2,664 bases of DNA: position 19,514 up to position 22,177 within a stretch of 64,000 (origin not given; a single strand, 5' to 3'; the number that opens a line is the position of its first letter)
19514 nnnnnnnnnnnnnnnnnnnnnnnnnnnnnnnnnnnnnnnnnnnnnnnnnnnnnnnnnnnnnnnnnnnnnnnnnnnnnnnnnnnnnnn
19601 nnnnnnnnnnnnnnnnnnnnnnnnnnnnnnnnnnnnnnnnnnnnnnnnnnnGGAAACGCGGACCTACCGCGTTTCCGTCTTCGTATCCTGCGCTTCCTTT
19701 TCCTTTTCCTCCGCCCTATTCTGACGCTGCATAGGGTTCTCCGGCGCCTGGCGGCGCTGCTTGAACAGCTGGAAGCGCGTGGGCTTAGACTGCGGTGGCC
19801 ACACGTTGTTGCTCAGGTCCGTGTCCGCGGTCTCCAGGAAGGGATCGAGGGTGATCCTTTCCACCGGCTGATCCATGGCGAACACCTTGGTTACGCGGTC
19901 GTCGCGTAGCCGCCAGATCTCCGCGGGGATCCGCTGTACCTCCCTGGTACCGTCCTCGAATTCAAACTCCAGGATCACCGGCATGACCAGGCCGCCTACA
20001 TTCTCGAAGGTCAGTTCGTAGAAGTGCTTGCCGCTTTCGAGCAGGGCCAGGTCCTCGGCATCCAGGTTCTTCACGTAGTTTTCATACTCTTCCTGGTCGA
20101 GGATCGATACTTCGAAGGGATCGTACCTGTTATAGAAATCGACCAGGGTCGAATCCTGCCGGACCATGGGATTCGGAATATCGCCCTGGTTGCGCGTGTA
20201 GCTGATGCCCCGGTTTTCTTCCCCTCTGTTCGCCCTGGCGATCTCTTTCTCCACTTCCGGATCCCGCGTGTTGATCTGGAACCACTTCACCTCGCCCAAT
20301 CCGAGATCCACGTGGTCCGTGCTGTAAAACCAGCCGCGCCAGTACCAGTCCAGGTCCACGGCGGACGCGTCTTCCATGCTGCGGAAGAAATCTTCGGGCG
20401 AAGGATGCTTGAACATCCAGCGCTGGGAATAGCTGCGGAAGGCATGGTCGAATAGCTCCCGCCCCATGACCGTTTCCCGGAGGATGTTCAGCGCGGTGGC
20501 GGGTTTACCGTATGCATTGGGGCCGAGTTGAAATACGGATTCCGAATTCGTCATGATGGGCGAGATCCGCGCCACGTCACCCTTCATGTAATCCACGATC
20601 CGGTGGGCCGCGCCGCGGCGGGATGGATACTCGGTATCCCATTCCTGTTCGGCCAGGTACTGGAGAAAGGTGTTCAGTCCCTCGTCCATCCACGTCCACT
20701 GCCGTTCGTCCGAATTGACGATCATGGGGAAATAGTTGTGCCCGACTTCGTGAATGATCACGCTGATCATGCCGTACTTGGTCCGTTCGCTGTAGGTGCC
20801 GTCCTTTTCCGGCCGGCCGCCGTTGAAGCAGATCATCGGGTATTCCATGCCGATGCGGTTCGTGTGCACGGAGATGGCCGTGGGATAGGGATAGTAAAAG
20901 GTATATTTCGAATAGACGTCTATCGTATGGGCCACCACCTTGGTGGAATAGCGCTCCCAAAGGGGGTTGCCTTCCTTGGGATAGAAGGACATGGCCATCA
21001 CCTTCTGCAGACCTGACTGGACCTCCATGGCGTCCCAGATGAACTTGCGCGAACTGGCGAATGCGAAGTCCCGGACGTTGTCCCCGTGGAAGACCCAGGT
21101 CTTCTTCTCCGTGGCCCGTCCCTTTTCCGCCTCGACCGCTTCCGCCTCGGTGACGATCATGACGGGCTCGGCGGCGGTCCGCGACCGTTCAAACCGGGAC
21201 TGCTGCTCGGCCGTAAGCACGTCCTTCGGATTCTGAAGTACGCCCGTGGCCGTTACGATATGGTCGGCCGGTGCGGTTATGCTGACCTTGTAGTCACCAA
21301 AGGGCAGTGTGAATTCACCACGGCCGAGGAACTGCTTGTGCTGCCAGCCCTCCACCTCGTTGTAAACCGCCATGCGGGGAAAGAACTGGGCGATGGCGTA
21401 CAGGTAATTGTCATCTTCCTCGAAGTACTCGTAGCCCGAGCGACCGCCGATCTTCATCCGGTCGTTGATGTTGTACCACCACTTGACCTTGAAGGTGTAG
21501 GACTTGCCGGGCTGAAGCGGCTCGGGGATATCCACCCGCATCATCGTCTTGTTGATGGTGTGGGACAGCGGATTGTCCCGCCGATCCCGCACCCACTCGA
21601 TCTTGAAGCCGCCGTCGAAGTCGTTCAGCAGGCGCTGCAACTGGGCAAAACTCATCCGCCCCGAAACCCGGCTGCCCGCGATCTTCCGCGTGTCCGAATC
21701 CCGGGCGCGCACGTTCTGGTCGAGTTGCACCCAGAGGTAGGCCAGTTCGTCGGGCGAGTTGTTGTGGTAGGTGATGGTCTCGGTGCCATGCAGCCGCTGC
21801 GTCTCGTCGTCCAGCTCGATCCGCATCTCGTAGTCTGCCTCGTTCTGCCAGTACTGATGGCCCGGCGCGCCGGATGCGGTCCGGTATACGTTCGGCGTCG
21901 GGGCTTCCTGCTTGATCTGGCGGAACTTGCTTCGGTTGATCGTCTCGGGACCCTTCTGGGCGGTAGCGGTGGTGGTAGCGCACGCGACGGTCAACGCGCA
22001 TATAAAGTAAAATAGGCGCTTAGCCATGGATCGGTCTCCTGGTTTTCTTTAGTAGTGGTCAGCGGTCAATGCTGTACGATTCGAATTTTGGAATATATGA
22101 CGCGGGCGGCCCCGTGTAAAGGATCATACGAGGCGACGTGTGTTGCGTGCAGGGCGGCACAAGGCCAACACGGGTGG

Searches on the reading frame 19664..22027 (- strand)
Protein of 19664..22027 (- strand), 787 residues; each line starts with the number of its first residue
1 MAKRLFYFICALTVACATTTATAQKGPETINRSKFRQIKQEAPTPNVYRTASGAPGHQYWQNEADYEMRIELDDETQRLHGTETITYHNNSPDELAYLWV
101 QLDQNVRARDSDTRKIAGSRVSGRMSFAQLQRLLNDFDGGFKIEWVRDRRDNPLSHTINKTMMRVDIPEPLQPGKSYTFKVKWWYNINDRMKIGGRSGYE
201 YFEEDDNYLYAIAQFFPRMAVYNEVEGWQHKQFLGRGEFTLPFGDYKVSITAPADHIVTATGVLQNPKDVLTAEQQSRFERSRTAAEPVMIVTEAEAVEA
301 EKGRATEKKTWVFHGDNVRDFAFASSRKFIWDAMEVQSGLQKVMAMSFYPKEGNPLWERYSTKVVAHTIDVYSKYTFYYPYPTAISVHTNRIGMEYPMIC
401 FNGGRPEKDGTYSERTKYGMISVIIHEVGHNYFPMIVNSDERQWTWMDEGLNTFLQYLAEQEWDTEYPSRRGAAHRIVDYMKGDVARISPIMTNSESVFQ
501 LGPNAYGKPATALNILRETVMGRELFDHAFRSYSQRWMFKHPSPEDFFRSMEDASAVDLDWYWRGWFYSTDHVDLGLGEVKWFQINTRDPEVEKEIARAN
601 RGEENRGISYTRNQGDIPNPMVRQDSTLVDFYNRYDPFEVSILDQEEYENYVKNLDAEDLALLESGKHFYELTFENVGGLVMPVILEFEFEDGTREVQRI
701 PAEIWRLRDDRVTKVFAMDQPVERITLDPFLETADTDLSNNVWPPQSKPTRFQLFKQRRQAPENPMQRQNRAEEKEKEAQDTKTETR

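Call 39: search_protein_families(library=pfam, proteins=[window:19664-22027:-], max_evalue=0.00001)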
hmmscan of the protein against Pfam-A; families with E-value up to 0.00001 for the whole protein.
window:19664-22027:- (787 aa): 1 family
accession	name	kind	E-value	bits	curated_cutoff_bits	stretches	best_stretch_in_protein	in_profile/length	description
PF01433.26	Peptidase_M1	-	3.1e-12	47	27.7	1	367-566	8-218/218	Peptidase family M1 domain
